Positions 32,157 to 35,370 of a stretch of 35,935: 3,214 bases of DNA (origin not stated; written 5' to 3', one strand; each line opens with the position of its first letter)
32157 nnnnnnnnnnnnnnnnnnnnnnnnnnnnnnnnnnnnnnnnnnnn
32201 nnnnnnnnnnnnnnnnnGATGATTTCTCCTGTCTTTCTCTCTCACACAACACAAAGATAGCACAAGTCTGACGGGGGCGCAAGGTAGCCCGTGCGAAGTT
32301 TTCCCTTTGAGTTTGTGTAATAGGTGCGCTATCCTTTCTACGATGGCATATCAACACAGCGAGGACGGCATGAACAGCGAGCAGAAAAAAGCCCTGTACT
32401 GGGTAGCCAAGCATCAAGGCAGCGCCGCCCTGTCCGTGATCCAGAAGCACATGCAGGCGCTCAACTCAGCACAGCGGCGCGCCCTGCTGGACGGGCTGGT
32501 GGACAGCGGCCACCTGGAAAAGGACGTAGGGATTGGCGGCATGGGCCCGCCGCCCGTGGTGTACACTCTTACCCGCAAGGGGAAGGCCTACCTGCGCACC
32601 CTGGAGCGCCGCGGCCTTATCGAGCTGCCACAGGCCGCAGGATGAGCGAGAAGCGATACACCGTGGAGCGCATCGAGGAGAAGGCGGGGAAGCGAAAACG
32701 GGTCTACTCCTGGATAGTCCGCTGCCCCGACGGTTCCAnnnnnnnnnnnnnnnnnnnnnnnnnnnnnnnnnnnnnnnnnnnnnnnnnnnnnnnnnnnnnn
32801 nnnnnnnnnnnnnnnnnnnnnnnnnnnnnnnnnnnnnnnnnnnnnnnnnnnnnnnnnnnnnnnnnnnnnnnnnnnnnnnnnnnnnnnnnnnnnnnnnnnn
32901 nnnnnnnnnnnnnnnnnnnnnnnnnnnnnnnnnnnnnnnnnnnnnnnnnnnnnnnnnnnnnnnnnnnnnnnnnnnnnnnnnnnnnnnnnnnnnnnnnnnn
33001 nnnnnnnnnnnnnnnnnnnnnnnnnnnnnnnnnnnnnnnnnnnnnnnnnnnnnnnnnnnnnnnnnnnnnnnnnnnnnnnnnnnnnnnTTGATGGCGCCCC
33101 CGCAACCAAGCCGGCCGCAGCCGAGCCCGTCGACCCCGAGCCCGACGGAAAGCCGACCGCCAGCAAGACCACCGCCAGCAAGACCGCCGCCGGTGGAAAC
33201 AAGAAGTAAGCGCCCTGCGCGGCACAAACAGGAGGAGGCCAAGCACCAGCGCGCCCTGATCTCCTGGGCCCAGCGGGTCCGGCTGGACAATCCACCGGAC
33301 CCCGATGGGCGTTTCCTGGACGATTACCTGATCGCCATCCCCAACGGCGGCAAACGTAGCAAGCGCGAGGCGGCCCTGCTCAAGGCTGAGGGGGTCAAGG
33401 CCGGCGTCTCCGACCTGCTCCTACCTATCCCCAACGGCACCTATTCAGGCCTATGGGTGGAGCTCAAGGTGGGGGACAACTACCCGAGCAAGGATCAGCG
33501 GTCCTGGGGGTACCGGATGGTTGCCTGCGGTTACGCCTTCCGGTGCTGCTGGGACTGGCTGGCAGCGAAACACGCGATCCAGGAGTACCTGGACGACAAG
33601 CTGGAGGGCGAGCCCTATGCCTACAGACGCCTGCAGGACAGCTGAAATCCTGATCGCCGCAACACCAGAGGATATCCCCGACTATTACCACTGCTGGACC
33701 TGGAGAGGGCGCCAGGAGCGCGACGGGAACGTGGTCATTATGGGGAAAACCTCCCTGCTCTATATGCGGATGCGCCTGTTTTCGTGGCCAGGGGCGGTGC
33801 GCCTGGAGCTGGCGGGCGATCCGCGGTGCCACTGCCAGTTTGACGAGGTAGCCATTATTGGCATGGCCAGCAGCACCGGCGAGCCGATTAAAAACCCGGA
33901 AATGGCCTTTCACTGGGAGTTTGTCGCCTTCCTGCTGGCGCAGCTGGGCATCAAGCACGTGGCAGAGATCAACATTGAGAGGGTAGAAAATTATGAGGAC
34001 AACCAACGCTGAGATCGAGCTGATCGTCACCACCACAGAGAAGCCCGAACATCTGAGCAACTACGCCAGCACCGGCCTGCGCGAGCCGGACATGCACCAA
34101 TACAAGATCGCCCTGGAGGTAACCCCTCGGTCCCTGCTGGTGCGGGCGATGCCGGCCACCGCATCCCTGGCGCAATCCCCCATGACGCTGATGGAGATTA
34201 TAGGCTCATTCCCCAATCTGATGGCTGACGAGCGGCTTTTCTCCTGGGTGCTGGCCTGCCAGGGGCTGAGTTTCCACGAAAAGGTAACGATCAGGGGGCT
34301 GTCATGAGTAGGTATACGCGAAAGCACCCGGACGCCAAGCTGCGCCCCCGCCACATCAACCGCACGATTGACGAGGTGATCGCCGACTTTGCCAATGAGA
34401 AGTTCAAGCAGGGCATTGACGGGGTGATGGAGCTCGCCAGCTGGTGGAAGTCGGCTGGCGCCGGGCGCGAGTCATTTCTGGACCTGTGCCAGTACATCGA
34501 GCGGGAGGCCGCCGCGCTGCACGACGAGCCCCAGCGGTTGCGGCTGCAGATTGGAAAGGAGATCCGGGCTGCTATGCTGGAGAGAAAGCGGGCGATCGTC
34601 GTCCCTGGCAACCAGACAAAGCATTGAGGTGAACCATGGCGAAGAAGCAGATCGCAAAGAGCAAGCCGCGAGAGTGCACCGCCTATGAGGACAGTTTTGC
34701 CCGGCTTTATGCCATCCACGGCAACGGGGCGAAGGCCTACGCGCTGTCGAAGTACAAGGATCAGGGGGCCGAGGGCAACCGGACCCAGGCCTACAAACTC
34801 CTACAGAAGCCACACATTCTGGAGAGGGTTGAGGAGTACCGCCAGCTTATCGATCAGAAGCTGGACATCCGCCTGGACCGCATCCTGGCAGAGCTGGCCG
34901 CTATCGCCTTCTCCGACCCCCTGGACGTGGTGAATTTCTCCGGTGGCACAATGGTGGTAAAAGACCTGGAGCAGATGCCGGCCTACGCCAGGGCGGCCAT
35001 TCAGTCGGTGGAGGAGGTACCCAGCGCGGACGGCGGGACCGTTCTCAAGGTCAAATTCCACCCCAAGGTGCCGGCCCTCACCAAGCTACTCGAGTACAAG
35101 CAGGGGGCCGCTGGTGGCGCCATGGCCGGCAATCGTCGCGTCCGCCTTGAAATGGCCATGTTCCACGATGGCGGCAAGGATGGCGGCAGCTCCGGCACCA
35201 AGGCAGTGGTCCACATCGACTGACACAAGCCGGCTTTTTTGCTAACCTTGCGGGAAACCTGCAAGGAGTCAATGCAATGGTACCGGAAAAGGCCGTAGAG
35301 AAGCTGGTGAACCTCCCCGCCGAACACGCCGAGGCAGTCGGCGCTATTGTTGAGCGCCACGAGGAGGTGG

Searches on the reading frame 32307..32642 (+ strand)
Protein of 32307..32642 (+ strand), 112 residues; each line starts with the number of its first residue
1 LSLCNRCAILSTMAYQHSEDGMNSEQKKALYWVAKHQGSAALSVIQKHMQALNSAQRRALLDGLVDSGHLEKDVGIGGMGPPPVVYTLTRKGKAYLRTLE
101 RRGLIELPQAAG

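Call 64: search_protein_families(library=pfam, proteins=[window:32307-32642:+], max_evalue=0.01)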
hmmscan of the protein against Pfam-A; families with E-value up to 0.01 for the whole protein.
window:32307-32642:+ (112 aa): 1 family
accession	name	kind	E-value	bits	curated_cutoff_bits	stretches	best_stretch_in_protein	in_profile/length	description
PF03551.20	PadR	-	0.0035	17.7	27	1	60-97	37-74/75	Transcriptional regulator PadR-like family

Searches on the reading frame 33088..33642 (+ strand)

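Call 40: search_protein_families(library=phrogs, proteins=[window:33088-33642:+], max_evalue=0.001)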
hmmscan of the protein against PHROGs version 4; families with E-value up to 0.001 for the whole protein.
window:33088-33642:+ (185 aa): 3 families
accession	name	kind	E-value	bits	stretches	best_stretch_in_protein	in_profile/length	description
phrog_824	-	unknown function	1.5e-39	137.5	1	42-171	58-178/265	-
phrog_2363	-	unknown function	1.3e-13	52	1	79-171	81-174/192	-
phrog_5702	-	DNA, RNA and nucleotide metabolism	2.5e-07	31.6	1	101-168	1-67/70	Holliday junction resolvase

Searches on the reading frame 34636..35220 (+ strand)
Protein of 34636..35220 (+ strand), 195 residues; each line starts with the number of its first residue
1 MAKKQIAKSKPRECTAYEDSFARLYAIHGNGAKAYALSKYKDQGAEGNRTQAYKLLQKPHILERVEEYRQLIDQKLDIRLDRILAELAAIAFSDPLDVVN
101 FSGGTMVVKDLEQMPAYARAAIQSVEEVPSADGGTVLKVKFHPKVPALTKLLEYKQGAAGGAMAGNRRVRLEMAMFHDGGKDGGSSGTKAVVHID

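Call 40: search_protein_families(library=phrogs, proteins=[window:34636-35220:+], max_evalue=0.001)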
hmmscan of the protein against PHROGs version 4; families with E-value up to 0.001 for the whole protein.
window:34636-35220:+ (195 aa): 2 families
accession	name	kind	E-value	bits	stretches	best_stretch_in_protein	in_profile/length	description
phrog_51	-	head and packaging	1.4e-17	65.3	1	3-154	78-210/261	terminase small subunit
phrog_2606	-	head and packaging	5.4e-08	33.5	1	13-106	88-179/310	terminase small subunit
